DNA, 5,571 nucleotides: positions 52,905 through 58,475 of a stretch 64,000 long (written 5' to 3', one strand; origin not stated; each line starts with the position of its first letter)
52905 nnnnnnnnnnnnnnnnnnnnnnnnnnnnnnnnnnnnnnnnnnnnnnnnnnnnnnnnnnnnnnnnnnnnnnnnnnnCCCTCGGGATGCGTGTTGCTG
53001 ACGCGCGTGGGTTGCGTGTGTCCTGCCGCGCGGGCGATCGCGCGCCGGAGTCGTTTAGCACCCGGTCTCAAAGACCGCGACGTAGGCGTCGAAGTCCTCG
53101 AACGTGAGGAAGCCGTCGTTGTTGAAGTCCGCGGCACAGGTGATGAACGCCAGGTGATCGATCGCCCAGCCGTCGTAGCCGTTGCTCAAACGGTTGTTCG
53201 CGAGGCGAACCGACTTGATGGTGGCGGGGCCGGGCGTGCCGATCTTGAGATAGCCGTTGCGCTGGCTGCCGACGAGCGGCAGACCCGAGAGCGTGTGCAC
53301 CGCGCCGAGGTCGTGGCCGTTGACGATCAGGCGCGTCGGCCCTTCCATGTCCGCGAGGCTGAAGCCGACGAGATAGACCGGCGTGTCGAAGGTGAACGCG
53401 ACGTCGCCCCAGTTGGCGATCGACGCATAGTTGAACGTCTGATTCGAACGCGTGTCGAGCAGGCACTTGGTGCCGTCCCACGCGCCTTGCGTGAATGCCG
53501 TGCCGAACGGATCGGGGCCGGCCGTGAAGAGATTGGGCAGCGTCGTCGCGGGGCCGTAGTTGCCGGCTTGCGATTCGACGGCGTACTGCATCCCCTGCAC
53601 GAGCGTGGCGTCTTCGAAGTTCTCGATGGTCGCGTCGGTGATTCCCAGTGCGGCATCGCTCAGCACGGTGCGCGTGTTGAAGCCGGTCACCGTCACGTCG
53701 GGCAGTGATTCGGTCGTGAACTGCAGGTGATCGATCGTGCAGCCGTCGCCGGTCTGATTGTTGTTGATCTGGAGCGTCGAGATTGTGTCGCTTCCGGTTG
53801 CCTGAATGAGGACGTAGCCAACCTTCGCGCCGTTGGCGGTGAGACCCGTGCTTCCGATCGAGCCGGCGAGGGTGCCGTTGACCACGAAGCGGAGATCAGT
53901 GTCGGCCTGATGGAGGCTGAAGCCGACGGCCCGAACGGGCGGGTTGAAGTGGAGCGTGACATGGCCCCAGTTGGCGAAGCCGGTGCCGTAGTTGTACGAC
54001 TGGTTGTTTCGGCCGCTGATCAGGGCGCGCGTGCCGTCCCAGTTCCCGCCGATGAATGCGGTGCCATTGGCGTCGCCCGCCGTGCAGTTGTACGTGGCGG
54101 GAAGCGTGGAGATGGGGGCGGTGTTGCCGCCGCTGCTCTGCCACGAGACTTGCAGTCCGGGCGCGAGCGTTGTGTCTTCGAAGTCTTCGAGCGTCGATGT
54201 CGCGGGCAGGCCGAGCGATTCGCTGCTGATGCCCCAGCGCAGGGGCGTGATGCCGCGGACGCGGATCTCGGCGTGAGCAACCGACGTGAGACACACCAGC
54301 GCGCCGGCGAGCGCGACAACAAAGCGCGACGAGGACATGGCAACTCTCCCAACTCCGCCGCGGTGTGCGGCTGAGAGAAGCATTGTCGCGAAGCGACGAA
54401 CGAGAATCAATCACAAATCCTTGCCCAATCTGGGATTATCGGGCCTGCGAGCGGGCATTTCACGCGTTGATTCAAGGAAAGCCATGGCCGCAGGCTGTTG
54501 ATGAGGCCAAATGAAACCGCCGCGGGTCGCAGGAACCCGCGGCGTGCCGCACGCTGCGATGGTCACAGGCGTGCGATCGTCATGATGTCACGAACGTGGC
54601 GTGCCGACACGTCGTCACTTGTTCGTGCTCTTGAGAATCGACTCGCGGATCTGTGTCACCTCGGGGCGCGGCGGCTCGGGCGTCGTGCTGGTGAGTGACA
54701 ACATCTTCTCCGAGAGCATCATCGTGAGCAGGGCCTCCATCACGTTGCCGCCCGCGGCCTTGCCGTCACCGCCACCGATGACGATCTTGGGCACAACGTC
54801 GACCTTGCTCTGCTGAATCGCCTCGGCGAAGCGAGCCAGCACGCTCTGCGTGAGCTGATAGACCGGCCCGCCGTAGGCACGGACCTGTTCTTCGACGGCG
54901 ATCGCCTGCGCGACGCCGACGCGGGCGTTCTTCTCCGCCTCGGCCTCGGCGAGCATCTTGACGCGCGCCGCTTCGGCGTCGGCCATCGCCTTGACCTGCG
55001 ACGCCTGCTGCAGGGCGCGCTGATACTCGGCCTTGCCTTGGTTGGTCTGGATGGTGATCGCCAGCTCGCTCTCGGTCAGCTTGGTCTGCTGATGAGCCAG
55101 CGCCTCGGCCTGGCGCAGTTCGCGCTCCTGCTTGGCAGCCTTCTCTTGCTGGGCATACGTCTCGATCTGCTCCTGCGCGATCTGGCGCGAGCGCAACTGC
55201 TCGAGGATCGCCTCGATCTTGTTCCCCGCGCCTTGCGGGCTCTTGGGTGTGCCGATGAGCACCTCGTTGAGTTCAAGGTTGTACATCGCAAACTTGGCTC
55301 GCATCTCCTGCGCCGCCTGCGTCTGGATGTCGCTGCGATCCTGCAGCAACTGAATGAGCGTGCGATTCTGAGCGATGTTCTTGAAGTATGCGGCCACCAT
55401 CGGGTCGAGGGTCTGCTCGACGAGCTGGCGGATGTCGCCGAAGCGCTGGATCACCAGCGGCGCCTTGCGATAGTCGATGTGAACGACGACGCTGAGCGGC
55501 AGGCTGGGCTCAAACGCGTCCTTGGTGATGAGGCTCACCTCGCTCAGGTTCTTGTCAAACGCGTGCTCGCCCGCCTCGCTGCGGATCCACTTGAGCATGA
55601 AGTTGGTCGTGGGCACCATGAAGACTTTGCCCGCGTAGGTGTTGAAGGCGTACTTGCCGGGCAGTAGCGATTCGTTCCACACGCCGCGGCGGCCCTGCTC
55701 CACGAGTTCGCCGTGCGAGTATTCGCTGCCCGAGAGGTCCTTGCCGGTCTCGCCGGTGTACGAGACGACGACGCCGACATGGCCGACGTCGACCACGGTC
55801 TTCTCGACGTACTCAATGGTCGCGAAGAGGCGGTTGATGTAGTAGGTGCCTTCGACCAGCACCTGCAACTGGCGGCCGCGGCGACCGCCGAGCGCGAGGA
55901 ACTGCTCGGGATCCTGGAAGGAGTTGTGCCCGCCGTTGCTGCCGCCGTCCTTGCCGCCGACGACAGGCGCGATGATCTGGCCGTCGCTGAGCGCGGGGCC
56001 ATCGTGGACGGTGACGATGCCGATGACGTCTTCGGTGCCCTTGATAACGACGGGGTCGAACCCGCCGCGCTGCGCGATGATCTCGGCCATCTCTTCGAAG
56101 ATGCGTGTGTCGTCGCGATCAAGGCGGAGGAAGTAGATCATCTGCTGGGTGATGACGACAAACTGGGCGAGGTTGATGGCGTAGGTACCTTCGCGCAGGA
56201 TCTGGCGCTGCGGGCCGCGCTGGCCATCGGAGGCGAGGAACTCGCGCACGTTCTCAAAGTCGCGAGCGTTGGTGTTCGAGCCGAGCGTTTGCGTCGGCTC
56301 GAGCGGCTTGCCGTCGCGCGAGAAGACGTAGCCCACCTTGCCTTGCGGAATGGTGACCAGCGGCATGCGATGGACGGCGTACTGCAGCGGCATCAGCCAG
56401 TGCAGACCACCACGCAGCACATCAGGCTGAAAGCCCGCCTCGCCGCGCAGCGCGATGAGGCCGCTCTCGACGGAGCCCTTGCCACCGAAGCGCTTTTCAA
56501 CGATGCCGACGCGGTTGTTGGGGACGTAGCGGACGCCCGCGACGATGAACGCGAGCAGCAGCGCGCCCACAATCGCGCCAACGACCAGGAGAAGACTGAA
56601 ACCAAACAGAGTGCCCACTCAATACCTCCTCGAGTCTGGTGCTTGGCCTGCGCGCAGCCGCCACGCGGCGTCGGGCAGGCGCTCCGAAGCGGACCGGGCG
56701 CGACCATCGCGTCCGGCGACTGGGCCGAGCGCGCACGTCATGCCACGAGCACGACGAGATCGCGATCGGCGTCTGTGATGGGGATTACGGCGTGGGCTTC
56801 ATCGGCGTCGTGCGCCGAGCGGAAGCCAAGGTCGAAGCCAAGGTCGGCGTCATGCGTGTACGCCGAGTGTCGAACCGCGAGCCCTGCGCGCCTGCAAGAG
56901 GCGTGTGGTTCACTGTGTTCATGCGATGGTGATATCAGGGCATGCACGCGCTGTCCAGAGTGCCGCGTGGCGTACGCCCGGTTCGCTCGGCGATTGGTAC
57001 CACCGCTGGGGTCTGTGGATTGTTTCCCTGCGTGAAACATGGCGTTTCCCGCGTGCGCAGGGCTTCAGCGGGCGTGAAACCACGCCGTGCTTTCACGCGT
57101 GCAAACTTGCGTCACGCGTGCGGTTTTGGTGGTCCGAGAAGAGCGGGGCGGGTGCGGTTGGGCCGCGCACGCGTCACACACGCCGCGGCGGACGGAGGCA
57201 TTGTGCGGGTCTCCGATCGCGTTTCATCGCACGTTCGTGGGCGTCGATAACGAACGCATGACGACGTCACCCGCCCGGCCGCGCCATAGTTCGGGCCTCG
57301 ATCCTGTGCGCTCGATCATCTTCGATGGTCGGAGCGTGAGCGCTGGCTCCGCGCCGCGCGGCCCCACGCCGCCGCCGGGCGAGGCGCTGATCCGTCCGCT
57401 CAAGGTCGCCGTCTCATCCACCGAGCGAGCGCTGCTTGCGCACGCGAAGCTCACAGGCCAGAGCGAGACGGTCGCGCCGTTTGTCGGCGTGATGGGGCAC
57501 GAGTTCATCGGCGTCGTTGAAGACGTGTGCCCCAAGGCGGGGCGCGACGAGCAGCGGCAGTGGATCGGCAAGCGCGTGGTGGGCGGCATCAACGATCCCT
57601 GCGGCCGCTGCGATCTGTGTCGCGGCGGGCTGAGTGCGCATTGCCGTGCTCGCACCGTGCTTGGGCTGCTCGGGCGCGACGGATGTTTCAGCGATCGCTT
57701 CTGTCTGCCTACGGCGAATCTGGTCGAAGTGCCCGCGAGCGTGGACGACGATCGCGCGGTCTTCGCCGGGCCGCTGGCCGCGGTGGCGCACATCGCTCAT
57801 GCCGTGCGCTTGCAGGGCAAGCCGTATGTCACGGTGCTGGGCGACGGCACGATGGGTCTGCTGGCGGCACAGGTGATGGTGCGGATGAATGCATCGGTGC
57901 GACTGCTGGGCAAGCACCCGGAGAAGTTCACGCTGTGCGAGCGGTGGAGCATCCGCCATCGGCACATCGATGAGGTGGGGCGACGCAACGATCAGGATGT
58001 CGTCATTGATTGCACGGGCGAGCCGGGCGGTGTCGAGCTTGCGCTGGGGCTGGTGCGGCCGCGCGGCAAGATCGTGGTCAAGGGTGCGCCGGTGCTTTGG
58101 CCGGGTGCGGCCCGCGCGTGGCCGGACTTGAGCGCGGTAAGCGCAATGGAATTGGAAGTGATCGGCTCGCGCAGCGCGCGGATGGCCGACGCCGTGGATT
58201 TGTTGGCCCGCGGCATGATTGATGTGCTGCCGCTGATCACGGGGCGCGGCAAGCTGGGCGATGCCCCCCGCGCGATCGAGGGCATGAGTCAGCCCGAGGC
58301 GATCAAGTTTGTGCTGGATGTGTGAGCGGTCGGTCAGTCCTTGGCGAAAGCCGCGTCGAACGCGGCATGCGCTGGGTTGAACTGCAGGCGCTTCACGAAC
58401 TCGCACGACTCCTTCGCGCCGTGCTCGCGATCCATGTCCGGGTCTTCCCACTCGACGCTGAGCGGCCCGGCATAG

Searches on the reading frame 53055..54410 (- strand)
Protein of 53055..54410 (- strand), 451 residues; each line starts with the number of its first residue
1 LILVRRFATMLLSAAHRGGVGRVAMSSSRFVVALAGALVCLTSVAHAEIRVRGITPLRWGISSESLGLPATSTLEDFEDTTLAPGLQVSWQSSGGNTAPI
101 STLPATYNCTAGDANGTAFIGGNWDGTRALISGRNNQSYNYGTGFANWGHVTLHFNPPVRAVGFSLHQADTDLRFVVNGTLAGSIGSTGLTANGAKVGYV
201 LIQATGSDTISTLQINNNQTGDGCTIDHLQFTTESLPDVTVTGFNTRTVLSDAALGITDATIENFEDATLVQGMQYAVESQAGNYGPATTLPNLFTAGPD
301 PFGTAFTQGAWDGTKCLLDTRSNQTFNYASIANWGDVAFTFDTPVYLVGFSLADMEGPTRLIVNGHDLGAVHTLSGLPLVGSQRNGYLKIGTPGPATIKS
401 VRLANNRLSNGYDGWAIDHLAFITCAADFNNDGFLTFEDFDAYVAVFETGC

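Call 3: search_protein_families(library=ncbifam, proteins=[window:53055-54410:-], max_evalue=0.01)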
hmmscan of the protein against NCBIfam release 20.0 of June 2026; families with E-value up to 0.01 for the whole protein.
window:53055-54410:- (451 aa): 1 family
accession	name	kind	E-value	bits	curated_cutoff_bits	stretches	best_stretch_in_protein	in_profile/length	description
NF041540.1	dockerin_GC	domain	0.0085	16.5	29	0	425-451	35-67/67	GC-type dockerin domain-anchored protein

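Call 4: search_protein_families(library=pfam, proteins=[window:53055-54410:-], max_evalue=0.1)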
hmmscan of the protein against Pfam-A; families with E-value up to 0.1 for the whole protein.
window:53055-54410:- (451 aa): 1 family
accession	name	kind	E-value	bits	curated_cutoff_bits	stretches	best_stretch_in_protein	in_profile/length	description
PF00036.39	EF-hand_1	-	0.032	14.2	25.4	1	427-444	9-26/29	EF hand domain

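Call 15: find_encoding_contigs(protein=window:53055-54410:-, flank=10000, max_places=6)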
Protein window:53055-54410:- (451 aa): no gene with exactly this product is on record in the collection.

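Call 16: find_encoding_contigs(protein=window:53055-54338:-, flank=10000, max_places=6)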
Protein window:53055-54338:- (427 aa): no gene with exactly this product is on record in the collection.

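Call 60: search_solved_structures(query=window:53058-54338:-, max_evalue=1)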
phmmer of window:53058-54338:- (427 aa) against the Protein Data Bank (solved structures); distinct sequences matched with E-value up to 1: 1.
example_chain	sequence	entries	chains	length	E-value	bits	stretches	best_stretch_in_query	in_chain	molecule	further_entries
4rmp_A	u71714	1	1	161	0.36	12.4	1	326-385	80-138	Allophycocyanin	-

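Call 62: find_homologous_proteins(query=window:53058-54338:-, max_evalue=0.00001)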
Query window:53058-54338:- (427 aa): 43 proteins with E <= 0.00001 among 8000 candidates.
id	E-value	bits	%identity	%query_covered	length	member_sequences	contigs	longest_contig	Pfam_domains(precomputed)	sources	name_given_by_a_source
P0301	7.1e-286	965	100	100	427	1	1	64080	-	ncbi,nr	ncbi:MAG: hypothetical protein SFY96_07860 [Planctomycetota bacterium]|nr:hypothetical protein [Plan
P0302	2.3e-172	591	62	94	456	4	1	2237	PF13202.13,PF00036.39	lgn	-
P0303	4.3e-168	577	62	93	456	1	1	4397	PF00036.39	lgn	-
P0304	2.0e-167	575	60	94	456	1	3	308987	PF13202.13,PF00036.39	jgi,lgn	-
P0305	2.1e-113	397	48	95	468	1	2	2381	-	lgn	-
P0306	3.4e-112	393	47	97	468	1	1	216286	-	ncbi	-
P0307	4.5e-110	386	47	100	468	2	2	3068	-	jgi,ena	-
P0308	1.7e-109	384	47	92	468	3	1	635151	-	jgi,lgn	jgi:hypothetical protein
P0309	1.0e-108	382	43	95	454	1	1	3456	-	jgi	jgi:hypothetical protein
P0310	5.2e-108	379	47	100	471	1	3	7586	-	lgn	-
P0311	6.9e-107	376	45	98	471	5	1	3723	-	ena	-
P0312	1.7e-106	374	46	94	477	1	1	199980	-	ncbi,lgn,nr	ncbi:MAG: hypothetical protein KF805_00790 [Phycisphaeraceae bacterium]|nr:hypothetical protein [Phy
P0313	1.1e-104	368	45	98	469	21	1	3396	-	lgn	-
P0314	9.7e-104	365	45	94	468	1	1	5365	-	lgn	-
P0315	1.6e-103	365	45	94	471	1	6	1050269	-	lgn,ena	-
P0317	6.1e-101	356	47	89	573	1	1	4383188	-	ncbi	ncbi:MAG: GC-type dockerin domain-anchored protein [Phycisphaerales bacterium]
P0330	3.9e-89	317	43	89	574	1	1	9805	-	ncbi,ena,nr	ncbi:MAG TPA: GC-type dockerin domain-anchored protein [Phycisphaerales bacterium]|nr:GC-type docker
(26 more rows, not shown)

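Call 73: predict_structure(alignment_id=A6)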
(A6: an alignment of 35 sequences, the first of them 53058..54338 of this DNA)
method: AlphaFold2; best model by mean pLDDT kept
length: 427 residues; sequences in the alignment: 35
mean_pLDDT: 85.9   pTM: 0.84
mean pLDDT of the five models: 85.9, 85.8, 84.0, 83.8, 82.6
residues with pLDDT >= 90: 238; 70-90: 125; 50-70: 57; < 50: 7
segments of 3 or more residues with pLDDT < 50: 18-21
pLDDT, mean of each block of 10 residues (from residue 1): 54 52 81 86 95 96 96 96 81 65 89 87 92 98 90 96 91 93 95 82 95 94 80 90 96 94 96 65 66 92 87 95 92 93 95 85 91 94 74 91 64 77 68
secondary structure, 60 per line:
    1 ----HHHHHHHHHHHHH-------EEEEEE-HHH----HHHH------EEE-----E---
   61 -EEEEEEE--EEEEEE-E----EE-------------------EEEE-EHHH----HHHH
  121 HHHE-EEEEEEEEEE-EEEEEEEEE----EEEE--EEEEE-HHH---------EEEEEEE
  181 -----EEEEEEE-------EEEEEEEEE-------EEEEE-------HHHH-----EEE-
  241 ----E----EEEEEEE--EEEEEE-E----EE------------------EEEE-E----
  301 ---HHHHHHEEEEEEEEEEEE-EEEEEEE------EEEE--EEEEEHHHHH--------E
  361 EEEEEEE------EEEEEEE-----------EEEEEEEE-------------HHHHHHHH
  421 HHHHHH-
elements in order: H5-17 E25-30 H39-42 E49-51 E62-68 E71-76 E104-107 H117-123 E126-135 E137-145 E150-153 E156-160 E174-180 E186-192 E200-208 E216-220 H228-231 E237-239 E250-256 E259-264 E291-294 H304-309 E310-321 E323-329 E336-339 E342-346 H347-351 E360-367 E374-380 E392-399 H413-426

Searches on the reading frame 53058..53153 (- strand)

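Call 75: search_protein_families(library=ncbifam, proteins=[window:53058-53153:-], max_evalue=1)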
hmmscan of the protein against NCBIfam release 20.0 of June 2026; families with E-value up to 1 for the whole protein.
seq(32 aa): 1 family
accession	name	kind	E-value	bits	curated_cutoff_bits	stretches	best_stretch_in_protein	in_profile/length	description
NF041540.1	dockerin_GC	domain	0.00023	21.5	29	1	6-32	35-67/67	GC-type dockerin domain-anchored protein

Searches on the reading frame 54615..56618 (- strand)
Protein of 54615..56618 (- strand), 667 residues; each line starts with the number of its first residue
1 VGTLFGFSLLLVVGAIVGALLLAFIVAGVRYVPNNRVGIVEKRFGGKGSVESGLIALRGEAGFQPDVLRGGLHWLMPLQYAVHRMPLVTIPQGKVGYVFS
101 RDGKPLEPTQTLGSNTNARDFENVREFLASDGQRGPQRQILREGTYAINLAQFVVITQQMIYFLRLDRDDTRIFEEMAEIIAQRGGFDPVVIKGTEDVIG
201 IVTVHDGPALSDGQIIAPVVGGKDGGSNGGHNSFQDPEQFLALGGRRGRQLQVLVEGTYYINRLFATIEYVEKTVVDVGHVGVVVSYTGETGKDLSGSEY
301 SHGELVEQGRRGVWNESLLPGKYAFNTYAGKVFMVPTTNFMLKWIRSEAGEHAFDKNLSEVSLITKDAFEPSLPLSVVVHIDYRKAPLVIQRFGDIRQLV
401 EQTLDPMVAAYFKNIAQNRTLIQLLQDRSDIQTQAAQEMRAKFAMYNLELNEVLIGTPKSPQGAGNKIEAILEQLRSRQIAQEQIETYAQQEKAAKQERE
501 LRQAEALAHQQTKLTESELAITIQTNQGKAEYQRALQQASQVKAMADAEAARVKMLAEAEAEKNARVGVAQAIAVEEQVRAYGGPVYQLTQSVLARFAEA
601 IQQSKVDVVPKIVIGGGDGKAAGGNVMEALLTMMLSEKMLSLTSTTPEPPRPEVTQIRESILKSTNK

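Call 40: search_protein_families(library=pfam, proteins=[window:54615-56618:-], max_evalue=0.05)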
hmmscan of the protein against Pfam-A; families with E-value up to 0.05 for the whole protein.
window:54615-56618:- (667 aa): 2 families
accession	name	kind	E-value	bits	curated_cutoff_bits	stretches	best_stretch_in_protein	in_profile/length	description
PF01145.31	Band_7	-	3.4e-18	66.7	23.6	1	275-490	2-170/176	SPFH domain / Band 7 family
PF23958.1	DUF7287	-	0.042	14.8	27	0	468-554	54-143/157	Family of unknown function (DUF7287)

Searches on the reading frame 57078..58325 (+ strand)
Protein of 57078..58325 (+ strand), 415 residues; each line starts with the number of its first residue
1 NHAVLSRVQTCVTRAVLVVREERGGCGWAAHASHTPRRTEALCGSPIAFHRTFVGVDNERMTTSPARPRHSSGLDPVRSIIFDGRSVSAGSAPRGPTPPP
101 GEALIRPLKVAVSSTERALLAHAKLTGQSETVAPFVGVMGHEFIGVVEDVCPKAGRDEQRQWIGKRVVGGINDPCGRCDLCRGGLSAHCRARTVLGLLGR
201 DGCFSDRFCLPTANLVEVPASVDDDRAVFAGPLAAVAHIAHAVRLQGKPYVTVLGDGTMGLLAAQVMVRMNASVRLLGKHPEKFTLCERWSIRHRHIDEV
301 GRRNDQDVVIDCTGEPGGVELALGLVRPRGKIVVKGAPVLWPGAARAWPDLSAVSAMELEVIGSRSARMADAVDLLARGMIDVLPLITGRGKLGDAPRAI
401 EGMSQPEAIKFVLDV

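Call 40: search_protein_families(library=pfam, proteins=[window:57078-58325:+], max_evalue=0.05)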
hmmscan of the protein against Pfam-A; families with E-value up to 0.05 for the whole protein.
window:57078-58325:+ (415 aa): 6 families
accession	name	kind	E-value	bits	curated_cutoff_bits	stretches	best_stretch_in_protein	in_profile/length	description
PF08240.17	ADH_N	-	2.3e-13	50.7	23.5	1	100-219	2-103/104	Alcohol dehydrogenase GroES-like domain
PF00107.32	ADH_zinc_N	-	6e-06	26.7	31.8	1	260-368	3-116/129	Zinc-binding dehydrogenase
PF16912.11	Glu_dehyd_C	-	2.4e-05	24.4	34.9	1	251-414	34-210/211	Glucose dehydrogenase C-terminus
PF13602.12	ADH_zinc_N_2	-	0.00034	22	27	1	304-406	22-126/134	Zinc-binding dehydrogenase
PF02737.24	3HCDH_N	-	0.012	16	22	1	251-286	2-37/180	3-hydroxyacyl-CoA dehydrogenase, NAD binding domain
PF01262.27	AlaDh_PNT_C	-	0.012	15.5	23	1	250-285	30-65/214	Alanine dehydrogenase/PNT, C-terminal domain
